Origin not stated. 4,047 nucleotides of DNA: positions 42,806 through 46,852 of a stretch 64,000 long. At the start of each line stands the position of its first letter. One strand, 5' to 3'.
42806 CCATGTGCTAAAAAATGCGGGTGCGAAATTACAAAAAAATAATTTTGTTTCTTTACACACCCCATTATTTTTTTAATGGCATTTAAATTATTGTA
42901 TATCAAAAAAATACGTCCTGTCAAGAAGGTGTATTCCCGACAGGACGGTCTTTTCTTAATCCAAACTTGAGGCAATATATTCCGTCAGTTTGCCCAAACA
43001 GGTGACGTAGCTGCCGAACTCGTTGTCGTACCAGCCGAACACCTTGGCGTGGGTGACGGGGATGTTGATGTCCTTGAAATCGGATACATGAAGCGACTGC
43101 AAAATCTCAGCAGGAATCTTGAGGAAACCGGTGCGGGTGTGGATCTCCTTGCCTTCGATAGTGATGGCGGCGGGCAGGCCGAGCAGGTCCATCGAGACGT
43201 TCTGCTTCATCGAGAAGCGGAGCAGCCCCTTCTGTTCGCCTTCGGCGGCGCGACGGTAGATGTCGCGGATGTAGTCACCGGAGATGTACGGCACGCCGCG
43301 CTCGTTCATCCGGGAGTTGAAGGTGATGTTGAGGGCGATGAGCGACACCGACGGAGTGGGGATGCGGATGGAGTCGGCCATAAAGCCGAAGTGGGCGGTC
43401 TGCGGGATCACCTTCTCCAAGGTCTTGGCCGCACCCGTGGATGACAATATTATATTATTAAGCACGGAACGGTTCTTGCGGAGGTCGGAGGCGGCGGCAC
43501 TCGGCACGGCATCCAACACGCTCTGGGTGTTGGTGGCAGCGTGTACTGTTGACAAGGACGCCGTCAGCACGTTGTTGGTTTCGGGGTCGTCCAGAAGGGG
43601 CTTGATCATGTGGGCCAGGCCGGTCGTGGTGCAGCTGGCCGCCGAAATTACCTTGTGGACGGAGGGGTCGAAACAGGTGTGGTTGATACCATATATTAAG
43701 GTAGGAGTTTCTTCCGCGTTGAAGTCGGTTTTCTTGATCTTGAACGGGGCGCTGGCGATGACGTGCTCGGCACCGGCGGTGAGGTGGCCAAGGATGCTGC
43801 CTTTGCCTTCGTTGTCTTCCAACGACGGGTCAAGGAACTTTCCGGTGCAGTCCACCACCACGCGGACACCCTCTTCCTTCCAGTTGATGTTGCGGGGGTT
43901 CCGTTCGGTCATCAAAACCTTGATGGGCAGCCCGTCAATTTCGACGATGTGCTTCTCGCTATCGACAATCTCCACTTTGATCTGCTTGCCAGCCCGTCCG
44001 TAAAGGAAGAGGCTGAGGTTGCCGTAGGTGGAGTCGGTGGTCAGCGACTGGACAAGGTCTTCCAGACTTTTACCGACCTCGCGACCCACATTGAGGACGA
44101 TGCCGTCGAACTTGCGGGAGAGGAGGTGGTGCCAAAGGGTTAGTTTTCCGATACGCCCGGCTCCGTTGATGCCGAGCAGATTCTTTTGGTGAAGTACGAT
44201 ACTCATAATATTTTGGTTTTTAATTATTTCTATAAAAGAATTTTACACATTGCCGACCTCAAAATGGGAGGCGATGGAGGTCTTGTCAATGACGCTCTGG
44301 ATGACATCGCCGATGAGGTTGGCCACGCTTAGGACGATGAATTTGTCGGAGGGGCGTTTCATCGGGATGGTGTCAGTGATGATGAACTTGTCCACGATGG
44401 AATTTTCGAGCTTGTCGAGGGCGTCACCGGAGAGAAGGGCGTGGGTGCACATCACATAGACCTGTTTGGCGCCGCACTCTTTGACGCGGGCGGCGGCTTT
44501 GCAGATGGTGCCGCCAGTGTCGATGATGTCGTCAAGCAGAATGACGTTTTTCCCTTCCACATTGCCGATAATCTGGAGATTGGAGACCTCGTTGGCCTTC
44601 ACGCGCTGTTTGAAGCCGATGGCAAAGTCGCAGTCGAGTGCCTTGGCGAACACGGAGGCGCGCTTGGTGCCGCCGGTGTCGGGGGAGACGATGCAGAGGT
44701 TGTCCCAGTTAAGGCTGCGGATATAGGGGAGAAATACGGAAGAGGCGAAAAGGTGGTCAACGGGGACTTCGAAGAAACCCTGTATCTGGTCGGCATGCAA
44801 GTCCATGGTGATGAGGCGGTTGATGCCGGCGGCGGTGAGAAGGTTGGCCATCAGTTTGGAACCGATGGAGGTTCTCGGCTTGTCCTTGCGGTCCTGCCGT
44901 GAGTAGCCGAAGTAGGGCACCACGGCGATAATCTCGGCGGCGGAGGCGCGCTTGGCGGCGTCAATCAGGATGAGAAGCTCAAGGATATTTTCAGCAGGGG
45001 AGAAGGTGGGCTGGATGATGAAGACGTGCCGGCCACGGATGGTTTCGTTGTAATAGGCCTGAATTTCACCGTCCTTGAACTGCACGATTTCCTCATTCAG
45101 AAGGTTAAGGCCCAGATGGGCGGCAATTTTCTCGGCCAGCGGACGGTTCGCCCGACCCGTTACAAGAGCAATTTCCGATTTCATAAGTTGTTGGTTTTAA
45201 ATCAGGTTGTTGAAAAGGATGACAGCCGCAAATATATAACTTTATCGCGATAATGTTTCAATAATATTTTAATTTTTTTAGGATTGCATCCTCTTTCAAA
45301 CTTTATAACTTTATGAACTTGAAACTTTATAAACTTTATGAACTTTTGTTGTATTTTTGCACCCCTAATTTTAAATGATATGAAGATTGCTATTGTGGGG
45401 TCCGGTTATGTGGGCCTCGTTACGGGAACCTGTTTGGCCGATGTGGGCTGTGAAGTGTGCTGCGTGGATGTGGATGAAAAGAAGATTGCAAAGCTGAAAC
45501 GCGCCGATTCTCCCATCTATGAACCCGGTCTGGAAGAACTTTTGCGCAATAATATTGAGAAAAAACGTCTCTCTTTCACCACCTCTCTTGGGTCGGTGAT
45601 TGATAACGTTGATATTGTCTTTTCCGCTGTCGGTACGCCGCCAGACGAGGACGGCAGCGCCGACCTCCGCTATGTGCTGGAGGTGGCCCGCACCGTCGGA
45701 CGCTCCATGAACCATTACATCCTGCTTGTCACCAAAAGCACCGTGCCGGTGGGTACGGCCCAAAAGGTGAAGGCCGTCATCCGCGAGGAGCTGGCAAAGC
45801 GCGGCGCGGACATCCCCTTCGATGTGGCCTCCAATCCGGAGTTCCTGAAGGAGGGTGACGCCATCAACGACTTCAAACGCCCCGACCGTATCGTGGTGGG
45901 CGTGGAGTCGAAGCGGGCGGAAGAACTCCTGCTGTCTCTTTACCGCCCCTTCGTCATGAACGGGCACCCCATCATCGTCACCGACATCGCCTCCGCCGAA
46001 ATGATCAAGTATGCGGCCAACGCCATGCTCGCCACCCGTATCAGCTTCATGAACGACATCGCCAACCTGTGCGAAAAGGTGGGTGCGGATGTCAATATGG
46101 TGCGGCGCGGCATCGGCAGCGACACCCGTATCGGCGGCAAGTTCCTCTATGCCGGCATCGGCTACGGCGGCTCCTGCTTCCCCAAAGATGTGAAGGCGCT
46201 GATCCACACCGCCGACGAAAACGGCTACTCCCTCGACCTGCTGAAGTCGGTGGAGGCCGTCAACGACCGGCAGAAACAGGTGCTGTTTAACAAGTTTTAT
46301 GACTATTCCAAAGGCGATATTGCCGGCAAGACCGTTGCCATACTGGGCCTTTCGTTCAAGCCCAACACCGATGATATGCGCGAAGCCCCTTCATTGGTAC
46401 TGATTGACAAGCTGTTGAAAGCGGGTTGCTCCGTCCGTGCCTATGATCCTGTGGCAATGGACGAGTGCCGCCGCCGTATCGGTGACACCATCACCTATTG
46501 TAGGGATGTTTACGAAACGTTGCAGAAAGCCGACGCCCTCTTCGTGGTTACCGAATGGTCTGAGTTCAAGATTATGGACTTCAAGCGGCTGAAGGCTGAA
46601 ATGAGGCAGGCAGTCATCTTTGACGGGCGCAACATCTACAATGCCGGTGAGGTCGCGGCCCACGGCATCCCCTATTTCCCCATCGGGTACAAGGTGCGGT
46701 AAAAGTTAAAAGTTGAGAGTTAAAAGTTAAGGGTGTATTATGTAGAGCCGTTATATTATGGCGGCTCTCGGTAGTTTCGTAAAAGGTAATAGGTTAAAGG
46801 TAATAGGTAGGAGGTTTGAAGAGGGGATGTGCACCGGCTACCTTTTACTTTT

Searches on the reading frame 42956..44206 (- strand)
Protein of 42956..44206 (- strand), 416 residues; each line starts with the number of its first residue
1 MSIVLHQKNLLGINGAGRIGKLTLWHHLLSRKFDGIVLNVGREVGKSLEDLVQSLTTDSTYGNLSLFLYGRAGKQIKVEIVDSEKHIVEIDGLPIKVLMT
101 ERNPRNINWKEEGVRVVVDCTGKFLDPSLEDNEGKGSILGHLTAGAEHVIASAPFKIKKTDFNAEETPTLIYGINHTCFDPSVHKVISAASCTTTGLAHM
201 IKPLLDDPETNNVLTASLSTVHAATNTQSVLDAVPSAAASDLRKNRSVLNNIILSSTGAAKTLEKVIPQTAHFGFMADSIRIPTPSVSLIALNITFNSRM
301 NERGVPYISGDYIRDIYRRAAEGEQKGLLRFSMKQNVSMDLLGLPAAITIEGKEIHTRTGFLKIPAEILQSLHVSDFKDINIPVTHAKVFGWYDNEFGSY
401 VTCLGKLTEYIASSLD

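Call 20: search_protein_families(library=ncbifam, proteins=[window:42956-44206:-], max_evalue=0.00001)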
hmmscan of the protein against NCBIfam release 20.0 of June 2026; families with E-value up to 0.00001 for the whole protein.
window:42956-44206:- (416 aa): 9 families
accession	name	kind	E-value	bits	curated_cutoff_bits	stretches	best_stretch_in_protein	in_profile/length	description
TIGR01534.1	GAPDH-I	equivalog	2e-85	286.9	367.2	1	11-403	2-328/330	type I glyceraldehyde-3-phosphate dehydrogenase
NF005830.0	PRK07729.1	equivalog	6e-44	150.3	546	1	11-352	5-296/343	glyceraldehyde-3-phosphate dehydrogenase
NF033735.1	G3PDH_Arsen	exception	5.8e-40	137.7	450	1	11-343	1-283/323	ArsJ-associated glyceraldehyde-3-phosphate dehydrogenase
NF005641.0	PRK07403.1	equivalog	2.4e-36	125.6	616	1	49-351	28-297/337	type I glyceraldehyde-3-phosphate dehydrogenase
TIGR01532.1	E4PD_g-proteo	equivalog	2.1e-32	112.7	530.55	1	13-354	4-298/325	erythrose-4-phosphate dehydrogenase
NF011954.0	PRK15425.1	equivalog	2.5e-32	112.3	662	1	11-343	5-286/331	glyceraldehyde-3-phosphate dehydrogenase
NF006139.0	PRK08289.1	equivalog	1.7e-31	109.4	431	1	80-351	193-435/480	glyceraldehyde-3-phosphate dehydrogenase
NF010058.0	PRK13535.1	equivalog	1e-29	103.7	539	1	12-353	6-300/339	erythrose-4-phosphate dehydrogenase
NF006512.0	PRK08955.1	equivalog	1.4e-29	103.5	563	1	11-344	5-288/334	glyceraldehyde-3-phosphate dehydrogenase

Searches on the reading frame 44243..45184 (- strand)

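Call 20: search_protein_families(library=ncbifam, proteins=[window:44243-45184:-], max_evalue=0.00001)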
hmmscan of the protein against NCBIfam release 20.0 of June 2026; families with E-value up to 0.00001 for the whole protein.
window:44243-45184:- (313 aa): 14 families
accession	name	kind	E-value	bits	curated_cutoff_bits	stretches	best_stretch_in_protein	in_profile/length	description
NF002320.0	PRK01259.1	subfamily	5.1e-122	407.2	297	1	2-309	4-315/316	ribose-phosphate diphosphokinase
TIGR01251.1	ribP_PPkin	subfamily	6.7e-105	350.4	113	1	7-308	3-308/309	ribose-phosphate diphosphokinase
NF002618.0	PRK02269.1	equivalog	5.9e-100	335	460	1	3-311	4-319/321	ribose-phosphate diphosphokinase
NF002758.0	PRK02812.1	equivalog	2.6e-96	322.6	518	1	4-308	21-329/330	ribose-phosphate pyrophosphokinase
NF002844.0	PRK03092.1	equivalog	5e-96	321.8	438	1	3-309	10-323/326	ribose-phosphate diphosphokinase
NF003428.0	PRK04923.1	equivalog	5.3e-94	315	536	1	4-307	6-316/319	ribose-phosphate diphosphokinase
NF002686.0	PRK02458.1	equivalog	5.2e-82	275.9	506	1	3-309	8-317/323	ribose-phosphate diphosphokinase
NF001815.0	PRK00553.1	equivalog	1.2e-76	258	484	1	13-308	18-321/332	ribose-phosphate pyrophosphokinase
NF002095.0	PRK00934.1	equivalog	1.8e-66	224.2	296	1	7-296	3-285/287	ribose-phosphate diphosphokinase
NF005299.0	PRK06827.1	subfamily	2.3e-44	151.7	327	1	29-306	56-366/383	phosphoribosylpyrophosphate synthetase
NF005537.0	PRK07199.1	subfamily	3.1e-43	148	322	1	12-299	10-294/301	ribose-phosphate diphosphokinase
NF002620.0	PRK02277.1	subfamily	1.1e-06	28.5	115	1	168-246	93-176/201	orotate phosphoribosyltransferase-like protein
TIGR00201.1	comF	subfamily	1.4e-06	28.4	233.55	1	203-246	145-187/190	ComF family protein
NF001097.0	PRK00129.1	equivalog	7.8e-06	25.8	114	0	204-284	117-195/209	uracil phosphoribosyltransferase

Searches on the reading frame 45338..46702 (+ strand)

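Call 20: search_protein_families(library=ncbifam, proteins=[window:45338-46702:+], max_evalue=0.00001)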
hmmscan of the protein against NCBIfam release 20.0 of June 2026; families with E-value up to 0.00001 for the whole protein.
window:45338-46702:+ (454 aa): 7 families
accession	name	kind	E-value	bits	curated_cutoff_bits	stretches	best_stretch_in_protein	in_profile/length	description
NF047673.2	TeichurnBiosyTuaD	equivalog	6.6e-164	546.2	700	1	16-450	3-430/439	UDP-glucose 6-dehydrogenase TuaD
TIGR03026.1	NDP-sugDHase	subfamily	9.9e-143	475.8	189.8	1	15-432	1-413/413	nucleotide sugar dehydrogenase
NF041297.1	UDPGDh_AglM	equivalog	1.5e-121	406.3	670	1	15-436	1-419/429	UDP-glucose 6-dehydrogenase AglM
NF040825.1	UDPMaNacDH_Arch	equivalog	3.8e-61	207.2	750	1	15-435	1-402/418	UDP-N-acetyl-D-mannosamine dehydrogenase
NF008286.0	PRK11064.1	equivalog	2.8e-44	151.4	459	1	16-422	5-411/420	UDP-N-acetyl-D-mannosamine dehydrogenase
NF011631.0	PRK15057.1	equivalog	4.2e-40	138.1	757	1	15-377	1-343/388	UDP-glucose 6-dehydrogenase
NF011729.0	PRK15182.1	equivalog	6.9e-27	94.3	592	1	13-420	5-401/425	Vi polysaccharide biosynthesis UDP-N-acetylglucosamine C-6 dehydrogenase TviB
